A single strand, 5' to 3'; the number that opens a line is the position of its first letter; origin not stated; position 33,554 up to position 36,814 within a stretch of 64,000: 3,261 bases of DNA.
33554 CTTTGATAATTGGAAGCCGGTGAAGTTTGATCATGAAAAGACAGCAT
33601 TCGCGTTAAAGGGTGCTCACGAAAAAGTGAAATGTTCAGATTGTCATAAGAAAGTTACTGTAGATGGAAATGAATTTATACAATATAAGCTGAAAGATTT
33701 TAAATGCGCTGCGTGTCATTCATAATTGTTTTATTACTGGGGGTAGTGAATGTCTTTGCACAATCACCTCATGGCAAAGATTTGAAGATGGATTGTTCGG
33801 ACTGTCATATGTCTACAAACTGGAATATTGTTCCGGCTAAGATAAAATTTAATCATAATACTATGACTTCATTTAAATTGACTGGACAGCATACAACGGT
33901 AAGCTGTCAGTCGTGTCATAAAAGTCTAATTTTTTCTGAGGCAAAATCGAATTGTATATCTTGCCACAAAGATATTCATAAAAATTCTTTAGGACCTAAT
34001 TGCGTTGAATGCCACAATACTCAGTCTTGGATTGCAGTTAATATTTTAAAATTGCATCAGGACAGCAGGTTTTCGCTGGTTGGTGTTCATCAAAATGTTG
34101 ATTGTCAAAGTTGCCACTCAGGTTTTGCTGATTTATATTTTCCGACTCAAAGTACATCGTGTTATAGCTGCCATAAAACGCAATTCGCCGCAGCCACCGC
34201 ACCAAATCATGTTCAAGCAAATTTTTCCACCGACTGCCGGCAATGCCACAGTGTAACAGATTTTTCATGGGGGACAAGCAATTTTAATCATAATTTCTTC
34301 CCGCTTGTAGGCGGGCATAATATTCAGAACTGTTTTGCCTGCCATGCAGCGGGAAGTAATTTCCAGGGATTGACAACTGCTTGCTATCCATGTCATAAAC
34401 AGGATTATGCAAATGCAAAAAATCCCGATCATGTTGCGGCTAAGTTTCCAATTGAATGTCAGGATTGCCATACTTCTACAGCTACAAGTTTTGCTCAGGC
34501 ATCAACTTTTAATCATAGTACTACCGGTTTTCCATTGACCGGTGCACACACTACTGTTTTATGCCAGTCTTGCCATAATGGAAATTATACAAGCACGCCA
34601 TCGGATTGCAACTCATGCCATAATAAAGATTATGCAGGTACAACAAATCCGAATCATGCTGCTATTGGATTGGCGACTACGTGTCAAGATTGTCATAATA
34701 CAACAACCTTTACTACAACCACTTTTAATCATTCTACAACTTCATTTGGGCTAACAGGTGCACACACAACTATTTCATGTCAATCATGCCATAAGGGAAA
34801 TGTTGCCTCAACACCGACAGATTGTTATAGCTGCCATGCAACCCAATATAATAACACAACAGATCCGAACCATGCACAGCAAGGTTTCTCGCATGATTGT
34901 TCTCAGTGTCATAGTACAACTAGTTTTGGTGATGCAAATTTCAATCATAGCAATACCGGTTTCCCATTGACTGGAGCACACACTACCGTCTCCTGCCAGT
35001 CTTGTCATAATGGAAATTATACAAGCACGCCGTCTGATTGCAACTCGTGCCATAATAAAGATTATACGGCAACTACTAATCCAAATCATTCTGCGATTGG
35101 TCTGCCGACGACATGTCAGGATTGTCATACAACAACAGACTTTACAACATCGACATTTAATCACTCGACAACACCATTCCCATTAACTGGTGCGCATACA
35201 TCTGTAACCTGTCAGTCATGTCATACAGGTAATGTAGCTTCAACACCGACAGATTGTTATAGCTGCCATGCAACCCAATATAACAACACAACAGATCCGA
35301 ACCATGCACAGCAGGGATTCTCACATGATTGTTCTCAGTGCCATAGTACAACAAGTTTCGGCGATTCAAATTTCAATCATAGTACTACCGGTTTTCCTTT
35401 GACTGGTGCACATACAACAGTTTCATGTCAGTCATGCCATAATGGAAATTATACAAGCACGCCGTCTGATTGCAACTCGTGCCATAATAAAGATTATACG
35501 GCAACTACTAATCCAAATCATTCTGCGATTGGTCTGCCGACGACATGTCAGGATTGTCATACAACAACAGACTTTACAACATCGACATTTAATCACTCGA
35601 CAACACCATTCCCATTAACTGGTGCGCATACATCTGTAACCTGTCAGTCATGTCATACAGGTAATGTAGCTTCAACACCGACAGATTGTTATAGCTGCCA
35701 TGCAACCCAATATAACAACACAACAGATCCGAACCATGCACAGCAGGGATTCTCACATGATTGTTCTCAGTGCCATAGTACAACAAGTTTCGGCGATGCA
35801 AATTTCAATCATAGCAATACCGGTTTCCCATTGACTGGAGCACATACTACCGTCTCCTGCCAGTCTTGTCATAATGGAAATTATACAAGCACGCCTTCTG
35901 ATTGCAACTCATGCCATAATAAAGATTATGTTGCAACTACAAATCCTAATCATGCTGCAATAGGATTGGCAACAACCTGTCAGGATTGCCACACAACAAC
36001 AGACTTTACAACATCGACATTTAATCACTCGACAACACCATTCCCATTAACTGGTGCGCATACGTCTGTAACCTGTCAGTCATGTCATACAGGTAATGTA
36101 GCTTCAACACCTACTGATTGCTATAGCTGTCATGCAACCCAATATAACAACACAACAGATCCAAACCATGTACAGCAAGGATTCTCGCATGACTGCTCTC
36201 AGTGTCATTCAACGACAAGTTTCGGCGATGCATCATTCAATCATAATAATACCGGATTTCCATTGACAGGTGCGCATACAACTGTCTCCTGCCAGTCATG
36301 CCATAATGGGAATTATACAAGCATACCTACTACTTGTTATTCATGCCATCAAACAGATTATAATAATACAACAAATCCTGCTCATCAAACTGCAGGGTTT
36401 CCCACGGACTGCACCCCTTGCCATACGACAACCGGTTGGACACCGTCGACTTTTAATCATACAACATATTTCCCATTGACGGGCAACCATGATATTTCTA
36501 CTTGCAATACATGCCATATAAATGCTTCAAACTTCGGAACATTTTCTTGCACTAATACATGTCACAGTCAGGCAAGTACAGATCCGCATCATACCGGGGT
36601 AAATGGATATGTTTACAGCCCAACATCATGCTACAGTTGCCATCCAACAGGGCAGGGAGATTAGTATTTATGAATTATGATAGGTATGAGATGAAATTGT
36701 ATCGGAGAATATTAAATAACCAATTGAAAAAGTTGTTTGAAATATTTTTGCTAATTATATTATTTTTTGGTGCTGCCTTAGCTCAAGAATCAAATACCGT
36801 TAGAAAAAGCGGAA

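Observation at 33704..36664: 986-aa cytochrome with 39 CXXCH (plus one CX3CH) organised as about 13 concatenated c7-type triheme modules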

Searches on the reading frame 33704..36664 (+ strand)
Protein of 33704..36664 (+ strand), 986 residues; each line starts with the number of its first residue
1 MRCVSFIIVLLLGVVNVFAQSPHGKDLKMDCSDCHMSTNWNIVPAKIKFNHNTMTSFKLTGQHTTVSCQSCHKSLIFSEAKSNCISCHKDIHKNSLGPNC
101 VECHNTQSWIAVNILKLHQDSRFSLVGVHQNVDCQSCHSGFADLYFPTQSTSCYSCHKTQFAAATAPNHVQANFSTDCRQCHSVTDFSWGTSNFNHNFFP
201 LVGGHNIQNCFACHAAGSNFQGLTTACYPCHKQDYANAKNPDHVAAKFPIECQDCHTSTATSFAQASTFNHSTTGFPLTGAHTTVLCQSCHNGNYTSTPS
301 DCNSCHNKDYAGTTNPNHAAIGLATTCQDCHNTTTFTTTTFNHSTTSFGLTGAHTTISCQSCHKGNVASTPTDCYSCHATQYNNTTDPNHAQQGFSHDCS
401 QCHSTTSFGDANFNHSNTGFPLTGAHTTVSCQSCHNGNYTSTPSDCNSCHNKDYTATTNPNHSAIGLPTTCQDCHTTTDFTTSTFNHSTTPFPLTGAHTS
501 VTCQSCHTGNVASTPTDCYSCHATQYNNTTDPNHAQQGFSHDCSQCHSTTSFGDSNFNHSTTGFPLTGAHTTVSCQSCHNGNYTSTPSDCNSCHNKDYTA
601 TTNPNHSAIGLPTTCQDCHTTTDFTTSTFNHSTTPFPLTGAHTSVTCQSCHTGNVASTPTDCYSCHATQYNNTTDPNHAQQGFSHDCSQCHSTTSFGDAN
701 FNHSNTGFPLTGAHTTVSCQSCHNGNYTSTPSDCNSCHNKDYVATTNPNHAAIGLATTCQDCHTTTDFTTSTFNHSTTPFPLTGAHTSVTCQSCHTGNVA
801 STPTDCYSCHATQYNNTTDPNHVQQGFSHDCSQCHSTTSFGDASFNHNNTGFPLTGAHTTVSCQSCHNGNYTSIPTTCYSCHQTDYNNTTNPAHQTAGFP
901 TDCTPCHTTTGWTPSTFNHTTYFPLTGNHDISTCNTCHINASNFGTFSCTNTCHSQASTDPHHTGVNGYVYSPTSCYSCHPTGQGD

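Call 4: search_protein_families(library=pfam, proteins=[window:33704-36661:+], max_evalue=0.01)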
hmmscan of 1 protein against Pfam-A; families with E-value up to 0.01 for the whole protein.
window:33704-36661:+ (986 aa): 4 families
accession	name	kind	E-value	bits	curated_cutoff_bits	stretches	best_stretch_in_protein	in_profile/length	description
PF14522.11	Cytochrome_C7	-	6.7e-57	189.7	24.8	12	243-307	8-67/67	Cytochrome c7 and related cytochrome c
PF14537.11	Cytochrom_c3_2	-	5.4e-29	100.9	25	10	225-307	7-79/79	Cytochrome c3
PF02085.21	Cytochrom_CIII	-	6.9e-28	97.4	22.9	0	569-623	27-86/101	Class III cytochrome C family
PF22113.1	Mtrc-MtrF_II-IV_dom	-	4.6e-19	69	30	1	131-294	6-166/176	Outer membrane cytochrome MtrC/MtrF-like, domains II/IV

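Call 5: search_protein_families(library=ncbifam, proteins=[window:33704-36661:+], max_evalue=0.01)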
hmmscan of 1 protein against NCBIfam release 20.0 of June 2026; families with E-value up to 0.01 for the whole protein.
window:33704-36661:+ (986 aa): 4 families
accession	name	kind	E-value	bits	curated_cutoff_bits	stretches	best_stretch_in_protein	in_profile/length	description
TIGR04257.1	nanowire_3heme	domain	2e-22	79.1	40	1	323-379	22-75/75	c(7)-type cytochrome triheme domain-containing protein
TIGR03507.1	decahem_SO1788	subfamily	6.1e-10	38.2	209.3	1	67-226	163-313/672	OmcA/MtrC family decaheme c-type cytochrome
NF045713.1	CxxCH_16_HmcA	equivalog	4.6e-05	22.2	400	0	23-118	314-400/541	sulfate respiration complex hexadecaheme cytochrome HmcA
TIGR03508.1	decahem_SO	subfamily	0.0025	17.3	192.2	1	99-364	4-249/258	DmsE family decaheme c-type cytochrome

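Call 11: find_homologous_proteins(query=window:33704-36661:+, max_evalue=1e-10)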
Query window:33704-36661:+ (986 aa): 5476 proteins with E <= 1e-10 among 8000 candidates; the best 120 are listed.
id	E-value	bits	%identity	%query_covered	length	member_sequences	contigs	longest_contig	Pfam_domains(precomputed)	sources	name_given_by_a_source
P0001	0.0e+0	2800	43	100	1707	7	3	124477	PF02085.22,PF14522.12,PF22113.2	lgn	-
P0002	0.0e+0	2496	46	93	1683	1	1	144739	PF02085.22,PF14522.12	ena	-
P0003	0.0e+0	2281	47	97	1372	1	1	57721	PF09699.16,PF09769.15,PF14537.12,PF24814.2,PF02085.22,PF14522.12,PF22113.2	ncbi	ncbi:MAG: hypothetical protein ABIR70_07745 [Bryobacteraceae bacterium]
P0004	0.0e+0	2149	52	97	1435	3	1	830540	PF02085.22,PF14522.12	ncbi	-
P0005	0.0e+0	2142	91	82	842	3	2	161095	PF14537.12,PF02085.22,PF14522.12,PF22113.2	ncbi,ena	-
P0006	0.0e+0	2118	43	100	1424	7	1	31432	PF14537.12,PF02085.22,PF14522.12,PF22113.2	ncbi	-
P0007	0.0e+0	2112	48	97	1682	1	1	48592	PF09699.16,PF14537.12,PF02085.22,PF14522.12,PF22113.2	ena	-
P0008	0.0e+0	2074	49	95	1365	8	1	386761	PF14537.12,PF02085.22,PF18353.8,PF14522.12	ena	-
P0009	0.0e+0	2059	47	98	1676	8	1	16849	PF09257.17,PF02085.22,PF14522.12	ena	-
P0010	0.0e+0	2050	58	99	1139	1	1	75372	PF02085.22,PF18353.8,PF14522.12,PF22113.2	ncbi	-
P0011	0.0e+0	2043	45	97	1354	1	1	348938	PF01571.27,PF14537.12,PF02085.22,PF14522.12,PF22113.2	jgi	jgi:hypothetical protein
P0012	0.0e+0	1963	44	99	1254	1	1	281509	PF02085.22,PF14522.12,PF22113.2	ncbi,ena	-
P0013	0.0e+0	1954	58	99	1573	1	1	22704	PF02085.22,PF14522.12,PF22113.2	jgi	jgi:hypothetical protein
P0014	0.0e+0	1934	47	99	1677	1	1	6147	PF14537.12,PF02085.22,PF14522.12,PF22113.2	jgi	-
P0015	0.0e+0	1910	45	97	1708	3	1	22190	PF20274.5,PF02085.22,PF00684.26,PF14522.12,PF22113.2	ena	-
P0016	0.0e+0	1898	45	99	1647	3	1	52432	PF14537.12,PF02085.22,PF14522.12,PF22113.2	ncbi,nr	ncbi:MAG: hypothetical protein H6508_09715, partial [Calditrichaeota bacterium]|nr:hypothetical prot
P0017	0.0e+0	1897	48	98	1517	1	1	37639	PF14537.12,PF02085.22,PF14522.12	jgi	jgi:hypothetical protein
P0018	0.0e+0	1879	46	99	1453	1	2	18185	PF09257.17,PF02085.22,PF14522.12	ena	-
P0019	0.0e+0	1867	43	97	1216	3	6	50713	PF02085.22,PF14522.12,PF22113.2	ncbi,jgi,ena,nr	ncbi:hypothetical protein COW53_08565 [bacterium CG17_big_fil_post_rev_8_21_14_2_50_64_8]|nr:MAG: hy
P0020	0.0e+0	1814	45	97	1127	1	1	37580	PF02085.22,PF14522.12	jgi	jgi:hypothetical protein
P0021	0.0e+0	1812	46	98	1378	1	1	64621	PF14537.12,PF02085.22,PF14522.12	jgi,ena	-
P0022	0.0e+0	1781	44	99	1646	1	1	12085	PF09699.16,PF14537.12,PF02085.22,PF14522.12,PF22113.2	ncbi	-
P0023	0.0e+0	1755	45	96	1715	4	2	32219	PF02085.22,PF14522.12,PF22113.2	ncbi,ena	-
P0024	0.0e+0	1747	45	97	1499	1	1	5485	PF14537.12,PF02085.22,PF14522.12,PF22113.2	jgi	jgi:hypothetical protein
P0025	0.0e+0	1738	44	100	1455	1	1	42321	PF14537.12,PF24591.2,PF02085.22,PF00684.26,PF14522.12,PF22113.2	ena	-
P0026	0.0e+0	1732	42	97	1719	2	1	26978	PF19817.5,PF14537.12,PF27875.1,PF02085.22,PF14522.12,PF22113.2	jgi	jgi:hypothetical protein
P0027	0.0e+0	1720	43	98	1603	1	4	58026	PF14537.12,PF02085.22,PF14522.12,PF22113.2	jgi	jgi:Cytochrome c7 and related cytochrome c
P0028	0.0e+0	1711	44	98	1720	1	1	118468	PF14537.12,PF02085.22,PF18353.8,PF14522.12,PF22113.2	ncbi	ncbi:MAG: hypothetical protein AB1521_06960 [Bacteroidota bacterium]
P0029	0.0e+0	1703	49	97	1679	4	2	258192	PF09699.16,PF02085.22,PF14522.12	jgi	jgi:glutamate mutase epsilon subunit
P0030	0.0e+0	1695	49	98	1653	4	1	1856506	PF23389.2,PF02085.22,PF14522.12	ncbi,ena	-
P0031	0.0e+0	1673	40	99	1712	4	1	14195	PF14537.12,PF02085.22,PF00684.26,PF14522.12,PF22113.2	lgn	-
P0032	0.0e+0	1658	45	99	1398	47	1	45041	PF16754.11,PF14413.12,PF02085.22,PF14522.12,PF22113.2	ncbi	ncbi:MAG: multiheme c-type cytochrome [Candidatus Sulfotelmatobacter sp.]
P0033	0.0e+0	1637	46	95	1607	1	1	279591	PF14537.12,PF02085.22,PF14522.12,PF22113.2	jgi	jgi:hypothetical protein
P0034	0.0e+0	1630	45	98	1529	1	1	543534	PF09699.16,PF14537.12,PF02085.22,PF14522.12,PF22113.2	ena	-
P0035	0.0e+0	1625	41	100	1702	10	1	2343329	PF14537.12,PF10354.16,PF02085.22,PF23865.2,PF14522.12,PF22113.2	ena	-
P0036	0.0e+0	1624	42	97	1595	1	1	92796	PF14537.12,PF26235.1,PF02085.22,PF18353.8,PF14522.12,PF22113.2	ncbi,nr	ncbi:MAG: hypothetical protein HZB25_14385 [Candidatus Eisenbacteria bacterium]|nr:hypothetical prot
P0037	0.0e+0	1617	43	98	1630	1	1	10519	PF20679.4,PF02085.22,PF14522.12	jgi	jgi:hypothetical protein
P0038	0.0e+0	1617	45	100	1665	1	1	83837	PF09699.16,PF14537.12,PF02085.22,PF14522.12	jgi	jgi:hypothetical protein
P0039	0.0e+0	1613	40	99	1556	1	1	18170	PF09699.16,PF14537.12,PF02085.22,PF00684.26,PF14522.12,PF22113.2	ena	-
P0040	0.0e+0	1599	50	99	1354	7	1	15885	PF14537.12,PF04981.19,PF02085.22,PF14522.12,PF22113.2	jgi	-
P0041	0.0e+0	1590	45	97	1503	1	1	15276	PF14537.12,PF02085.22,PF18353.8,PF14522.12,PF22113.2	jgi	jgi:hypothetical protein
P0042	0.0e+0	1582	49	97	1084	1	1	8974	PF09699.16,PF14537.12,PF02085.22,PF14522.12,PF22113.2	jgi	jgi:hypothetical protein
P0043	0.0e+0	1578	46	95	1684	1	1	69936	PF14537.12,PF02085.22,PF14522.12,PF22113.2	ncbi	ncbi:MAG: hypothetical protein ACHQQQ_11320 [Bacteroidota bacterium]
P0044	0.0e+0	1571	46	97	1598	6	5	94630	PF09699.16,PF14537.12,PF02085.22,PF14522.12,PF22113.2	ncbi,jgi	-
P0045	0.0e+0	1564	41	100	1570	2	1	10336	PF02085.22,PF23865.2,PF14522.12,PF22113.2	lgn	-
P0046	0.0e+0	1560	48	97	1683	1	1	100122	PF06992.17,PF02085.22,PF14522.12,PF22113.2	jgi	jgi:hypothetical protein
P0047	0.0e+0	1556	44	92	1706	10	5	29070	PF14537.12,PF23490.1,PF02085.22,PF14522.12,PF22113.2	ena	-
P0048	0.0e+0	1552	41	97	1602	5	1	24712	PF14537.12,PF10058.15,PF02085.22,PF14522.12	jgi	jgi:hypothetical protein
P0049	0.0e+0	1549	42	98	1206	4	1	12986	PF14537.12,PF02085.22,PF14522.12,PF22113.2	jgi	-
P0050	0.0e+0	1532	43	94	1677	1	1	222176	PF14537.12,PF02085.22,PF14522.12,PF22113.2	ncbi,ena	-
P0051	0.0e+0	1530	44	95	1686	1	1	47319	PF14537.12,PF02085.22,PF14522.12,PF22113.2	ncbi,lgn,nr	ncbi:MAG: hypothetical protein HY962_06575 [Ignavibacteriae bacterium]|nr:hypothetical protein [Igna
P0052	0.0e+0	1518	43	99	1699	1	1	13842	PF13840.13,PF02085.22,PF14522.12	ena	-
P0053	0.0e+0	1517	41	98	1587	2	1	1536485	PF14537.12,PF02580.22,PF02085.22,PF11672.14,PF14522.12,PF22113.2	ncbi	ncbi:MAG: cytochrome c3 family protein [Thermoanaerobaculia bacterium]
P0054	0.0e+0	1515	50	96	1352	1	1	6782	PF04981.19,PF03264.20,PF13840.13,PF02085.22,PF14522.12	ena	-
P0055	0.0e+0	1513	46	97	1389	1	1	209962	PF14537.12,PF02085.22,PF14522.12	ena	-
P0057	0.0e+0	1503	45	100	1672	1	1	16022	PF14537.12,PF02085.22,PF14522.12,PF22113.2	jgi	jgi:hypothetical protein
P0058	0.0e+0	1499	47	97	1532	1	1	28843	PF24351.2,PF26940.1,PF24695.2,PF02085.22,PF14522.12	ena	-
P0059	0.0e+0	1496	48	97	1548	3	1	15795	PF02085.22,PF18353.8,PF14522.12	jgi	-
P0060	0.0e+0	1494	45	96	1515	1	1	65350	PF02085.22,PF14522.12,PF22113.2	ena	-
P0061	0.0e+0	1489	46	95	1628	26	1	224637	PF14537.12,PF02085.22,PF14522.12,PF22113.2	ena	-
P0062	0.0e+0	1487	44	99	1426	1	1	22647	PF14537.12,PF02085.22,PF14522.12,PF22113.2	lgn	-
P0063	0.0e+0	1481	48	97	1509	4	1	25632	PF02085.22,PF14522.12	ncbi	-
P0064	0.0e+0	1479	49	97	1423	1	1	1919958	PF14537.12,PF02085.22,PF14522.12,PF22113.2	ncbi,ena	-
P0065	0.0e+0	1476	66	78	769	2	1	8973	PF14537.12,PF02085.22,PF14522.12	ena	-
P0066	0.0e+0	1476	46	98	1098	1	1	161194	PF02085.22,PF14522.12,PF22113.2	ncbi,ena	-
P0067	0.0e+0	1472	41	99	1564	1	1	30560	PF14537.12,PF02085.22,PF23865.2,PF14522.12,PF22113.2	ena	-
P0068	0.0e+0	1466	50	88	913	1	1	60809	PF14537.12,PF02085.22,PF14522.12,PF22113.2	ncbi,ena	-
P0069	0.0e+0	1453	44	98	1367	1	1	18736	PF02085.22,PF14522.12,PF22113.2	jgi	-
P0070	0.0e+0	1452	37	99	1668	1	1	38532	PF14537.12,PF02085.22,PF14522.12,PF22113.2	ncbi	ncbi:MAG: multiheme c-type cytochrome [Saprospiraceae bacterium]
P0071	0.0e+0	1447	45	97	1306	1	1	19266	PF09699.16,PF14537.12,PF02085.22,PF14522.12,PF10217.15,PF22113.2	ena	-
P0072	0.0e+0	1444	48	83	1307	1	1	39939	PF14697.12,PF13450.13,PF07992.21,PF12837.13,PF00070.34,PF03486.21,PF12838.13,PF02085.22,PF01134.29,PF14522.12,PF12831.14,PF01946.24,PF12797.13,PF00890.31,PF00037.33,PF13738.13,PF13237.12,PF22113.2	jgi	-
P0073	0.0e+0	1443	47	97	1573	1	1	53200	PF14537.12,PF02085.22,PF14522.12,PF22113.2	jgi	jgi:hypothetical protein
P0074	0.0e+0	1441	45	97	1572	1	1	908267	PF02085.22,PF14522.12,PF22113.2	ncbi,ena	-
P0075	0.0e+0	1439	44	95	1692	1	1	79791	PF02085.22,PF14522.12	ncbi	ncbi:MAG: hypothetical protein U0527_06520 [Candidatus Eisenbacteria bacterium]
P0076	0.0e+0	1438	48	98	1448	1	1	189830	PF14537.12,PF07709.17,PF02085.22,PF18353.8,PF14522.12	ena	-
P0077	0.0e+0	1436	41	97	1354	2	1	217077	PF14537.12,PF02085.22,PF00684.26,PF14522.12,PF22113.2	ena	-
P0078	0.0e+0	1433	48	99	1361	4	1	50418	PF14537.12,PF02085.22,PF14522.12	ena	-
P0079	0.0e+0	1425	45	97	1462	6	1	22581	PF14537.12,PF02085.22,PF14522.12,PF22113.2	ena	-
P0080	0.0e+0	1420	48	99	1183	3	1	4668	PF14537.12,PF09126.17,PF02085.22,PF23865.2,PF14522.12,PF22113.2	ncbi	-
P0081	0.0e+0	1411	48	99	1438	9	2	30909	PF14537.12,PF02085.22,PF14522.12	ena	-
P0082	0.0e+0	1409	42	98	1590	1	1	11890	PF14537.12,PF02085.22,PF00684.26,PF14522.12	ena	-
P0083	0.0e+0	1409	45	100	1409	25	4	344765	PF09699.16,PF14537.12,PF02085.22,PF14522.12,PF22113.2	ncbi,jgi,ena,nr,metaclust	ncbi:MAG: hypothetical protein A2279_12440 [Stygiobacter sp. RIFOXYA12_FULL_38_9]|nr:MAG: hypothetic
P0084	0.0e+0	1405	45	97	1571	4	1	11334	PF14537.12,PF02085.22,PF14522.12,PF22113.2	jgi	jgi:hypothetical protein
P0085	0.0e+0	1403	45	97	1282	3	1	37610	PF14537.12,PF02085.22,PF14522.12,PF22113.2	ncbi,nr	ncbi:MAG: hypothetical protein IT585_12575 [candidate division Zixibacteria bacterium]|nr:hypothetic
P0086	0.0e+0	1400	43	100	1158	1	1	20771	PF02085.22,PF14522.12,PF22113.2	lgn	-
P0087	0.0e+0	1400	44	97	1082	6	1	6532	PF14537.12,PF02085.22,PF14522.12,PF22113.2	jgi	jgi:hypothetical protein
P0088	0.0e+0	1393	41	98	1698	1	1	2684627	PF14537.12,PF02085.22,PF00684.26,PF14522.12,PF22113.2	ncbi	ncbi:MAG: hypothetical protein U0Y10_21600 [Spirosomataceae bacterium]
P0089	0.0e+0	1393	42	97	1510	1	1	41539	PF14537.12,PF02085.22,PF14522.12,PF22113.2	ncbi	ncbi:MAG: hypothetical protein V1720_14050 [bacterium]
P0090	0.0e+0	1392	43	95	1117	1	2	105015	PF14537.12,PF12578.14,PF06573.17,PF10354.16,PF02085.22,PF00684.26,PF14522.12,PF22113.2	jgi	-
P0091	0.0e+0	1391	42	100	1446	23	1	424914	PF14537.12,PF02085.22,PF18353.8,PF14522.12,PF22113.2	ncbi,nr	ncbi:MAG: hypothetical protein IPP20_19475 [Gemmatimonadetes bacterium]|nr:hypothetical protein [Gem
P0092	0.0e+0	1391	47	98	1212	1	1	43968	PF14537.12,PF02085.22,PF14522.12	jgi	jgi:nitrate/TMAO reductase-like tetraheme cytochrome c subunit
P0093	0.0e+0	1388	45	97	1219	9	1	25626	PF14537.12,PF02085.22,PF14522.12,PF22113.2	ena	-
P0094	0.0e+0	1387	47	99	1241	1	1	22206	PF14537.12,PF02085.22,PF14522.12,PF22113.2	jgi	jgi:hypothetical protein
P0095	0.0e+0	1385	44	100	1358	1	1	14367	PF14537.12,PF02085.22,PF14522.12,PF22113.2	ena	-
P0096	0.0e+0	1384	43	95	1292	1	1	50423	PF14537.12,PF24351.2,PF02085.22,PF14522.12,PF22113.2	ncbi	-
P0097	0.0e+0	1375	46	97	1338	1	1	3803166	PF09699.16,PF14537.12,PF02085.22,PF14522.12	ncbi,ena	-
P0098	0.0e+0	1366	45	98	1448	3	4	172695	PF02085.22,PF14522.12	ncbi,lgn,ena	-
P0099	0.0e+0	1365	49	97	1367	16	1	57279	PF14537.12,PF02085.22,PF18353.8,PF14522.12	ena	-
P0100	0.0e+0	1365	45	97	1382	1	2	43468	PF14537.12,PF02085.22,PF14522.12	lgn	-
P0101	0.0e+0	1363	43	100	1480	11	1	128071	PF13840.13,PF02085.22,PF14522.12,PF22113.2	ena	-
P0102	0.0e+0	1361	47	99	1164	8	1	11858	PF14537.12,PF02085.22,PF14522.12,PF22113.2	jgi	-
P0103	0.0e+0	1358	43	98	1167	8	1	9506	PF09699.16,PF14537.12,PF02085.22,PF14522.12,PF22113.2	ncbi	-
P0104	0.0e+0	1357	39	98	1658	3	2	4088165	PF14537.12,PF02085.22,PF14522.12,PF22113.2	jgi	jgi:hypothetical protein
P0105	0.0e+0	1357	40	100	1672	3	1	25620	PF14537.12,PF02085.22,PF14522.12,PF22113.2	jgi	jgi:hypothetical protein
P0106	0.0e+0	1355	46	97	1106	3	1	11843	PF14537.12,PF02085.22,PF14522.12,PF22113.2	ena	-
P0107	0.0e+0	1355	39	100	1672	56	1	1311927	PF14537.12,PF02085.22,PF14522.12,PF22113.2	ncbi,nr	ncbi:MAG: hypothetical protein IPG87_03365 [Saprospiraceae bacterium]|nr:hypothetical protein [Candi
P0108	0.0e+0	1354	45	99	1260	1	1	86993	PF02085.22,PF14522.12,PF22113.2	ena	-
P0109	0.0e+0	1354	40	100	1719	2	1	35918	PF14537.12,PF02085.22,PF14522.12,PF22113.2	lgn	-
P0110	0.0e+0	1353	46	100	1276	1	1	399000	PF14537.12,PF02085.22,PF14522.12,PF22113.2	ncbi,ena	-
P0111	0.0e+0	1348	43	99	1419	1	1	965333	PF14537.12,PF23490.1,PF02085.22,PF11519.14,PF14522.12,PF22113.2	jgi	jgi:hypothetical protein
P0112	0.0e+0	1347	61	100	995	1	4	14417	PF02085.22,PF00684.26,PF14522.12,PF22113.2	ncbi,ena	-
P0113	0.0e+0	1345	41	100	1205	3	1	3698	PF14537.12,PF02085.22,PF14522.12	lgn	-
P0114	0.0e+0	1345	41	97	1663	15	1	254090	PF14537.12,PF02085.22,PF14522.12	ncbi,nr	ncbi:MAG: hypothetical protein IPL63_11885 [Saprospiraceae bacterium]|nr:hypothetical protein [Sapro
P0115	0.0e+0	1344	45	95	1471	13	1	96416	PF14537.12,PF24351.2,PF02085.22,PF14522.12,PF22113.2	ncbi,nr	ncbi:MAG TPA: hypothetical protein VKT49_12350 [Bryobacteraceae bacterium]|nr:hypothetical protein [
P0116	0.0e+0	1344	62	100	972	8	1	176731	PF14537.12,PF02085.22,PF00684.26,PF14522.12,PF22113.2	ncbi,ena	-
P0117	0.0e+0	1343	47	97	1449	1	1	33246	PF24695.2,PF02085.22,PF14522.12,PF22113.2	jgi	jgi:hypothetical protein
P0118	0.0e+0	1342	41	99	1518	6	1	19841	PF14537.12,PF02085.22,PF14522.12,PF22113.2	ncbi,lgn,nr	ncbi:MAG: hypothetical protein K8F36_11255 [Melioribacteraceae bacterium]|nr:hypothetical protein [M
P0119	0.0e+0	1341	49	98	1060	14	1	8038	PF04981.19,PF03264.20,PF13840.13,PF02085.22,PF14522.12,PF22113.2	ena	-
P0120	0.0e+0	1341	43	98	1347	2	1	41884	PF20274.5,PF02085.22,PF00684.26,PF14522.12,PF22113.2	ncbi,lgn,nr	ncbi:MAG TPA: hypothetical protein VNN55_10945 [bacterium]|nr:hypothetical protein [bacterium]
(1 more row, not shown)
